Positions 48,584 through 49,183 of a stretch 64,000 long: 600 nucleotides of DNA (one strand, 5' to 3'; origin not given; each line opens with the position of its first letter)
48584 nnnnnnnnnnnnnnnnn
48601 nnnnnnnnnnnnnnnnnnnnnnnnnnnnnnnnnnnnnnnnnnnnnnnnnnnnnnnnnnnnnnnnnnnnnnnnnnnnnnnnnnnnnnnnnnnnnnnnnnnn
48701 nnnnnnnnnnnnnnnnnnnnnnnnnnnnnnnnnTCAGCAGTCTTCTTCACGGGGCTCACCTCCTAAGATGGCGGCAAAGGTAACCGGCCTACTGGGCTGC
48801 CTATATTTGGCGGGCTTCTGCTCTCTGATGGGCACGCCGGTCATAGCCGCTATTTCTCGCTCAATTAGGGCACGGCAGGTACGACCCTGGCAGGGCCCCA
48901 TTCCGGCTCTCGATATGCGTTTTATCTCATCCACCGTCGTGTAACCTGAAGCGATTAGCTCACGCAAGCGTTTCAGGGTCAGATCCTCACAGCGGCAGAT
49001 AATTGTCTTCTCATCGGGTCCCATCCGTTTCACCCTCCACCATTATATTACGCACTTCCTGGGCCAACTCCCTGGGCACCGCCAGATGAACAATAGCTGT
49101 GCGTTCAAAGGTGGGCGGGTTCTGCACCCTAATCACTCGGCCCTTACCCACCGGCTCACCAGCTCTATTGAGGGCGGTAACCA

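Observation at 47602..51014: Five-gene heteromeric FAD/Fe-S amine dehydrogenase operon with a terminator hairpin in its leader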

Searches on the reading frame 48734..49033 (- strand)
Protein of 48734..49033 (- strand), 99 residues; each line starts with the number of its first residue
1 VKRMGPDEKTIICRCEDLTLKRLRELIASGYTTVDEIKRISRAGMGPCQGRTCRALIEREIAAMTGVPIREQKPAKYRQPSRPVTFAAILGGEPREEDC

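Call 7: search_protein_families(library=pfam, proteins=[window:48734-49033:-])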
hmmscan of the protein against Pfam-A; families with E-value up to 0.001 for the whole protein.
window:48734-49033:- (99 aa): 2 families
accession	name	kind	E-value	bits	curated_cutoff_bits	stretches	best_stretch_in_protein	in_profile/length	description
PF17806.6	SO_alpha_A3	-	3.2e-13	50.2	23.1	1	8-89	2-83/87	Sarcosine oxidase A3 domain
PF04324.20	Fer2_BFD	-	2.8e-11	44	26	1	11-59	1-46/50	BFD-like [2Fe-2S] binding domain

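Call 30: search_protein_families(library=ncbifam, proteins=[window:48734-49033:-], max_evalue=0.00001)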
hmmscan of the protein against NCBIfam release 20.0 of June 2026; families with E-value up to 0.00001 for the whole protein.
window:48734-49033:- (99 aa): 2 families
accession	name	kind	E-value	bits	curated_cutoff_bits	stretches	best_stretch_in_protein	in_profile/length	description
TIGR03377.1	glycerol3P_GlpA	equivalog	1.3e-09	37.2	552.8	1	7-55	418-467/530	anaerobic glycerol-3-phosphate dehydrogenase subunit GlpA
TIGR01372.1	soxA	subfamily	6.5e-07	27.5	1164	1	9-92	515-598/996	sarcosine oxidase subunit alpha family protein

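Call 47: search_solved_structures(query=window:48734-49033:-, max_evalue=0.01)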
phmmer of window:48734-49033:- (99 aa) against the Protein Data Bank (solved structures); distinct sequences matched with E-value up to 0.01: 1.
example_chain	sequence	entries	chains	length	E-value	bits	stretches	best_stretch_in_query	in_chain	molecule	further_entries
1y56_A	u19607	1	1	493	1.6e-05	28.4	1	10-80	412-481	hypothetical protein PH1363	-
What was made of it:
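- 48734..49033 (-): g4, BFD-like 2Fe-2S / SO_alpha_A3 subunit. It corresponds to the C-terminal domain of PDH1 alpha. The start is probably ATG 49024. Matches 1Y56_A residues 412-481 (call 47).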
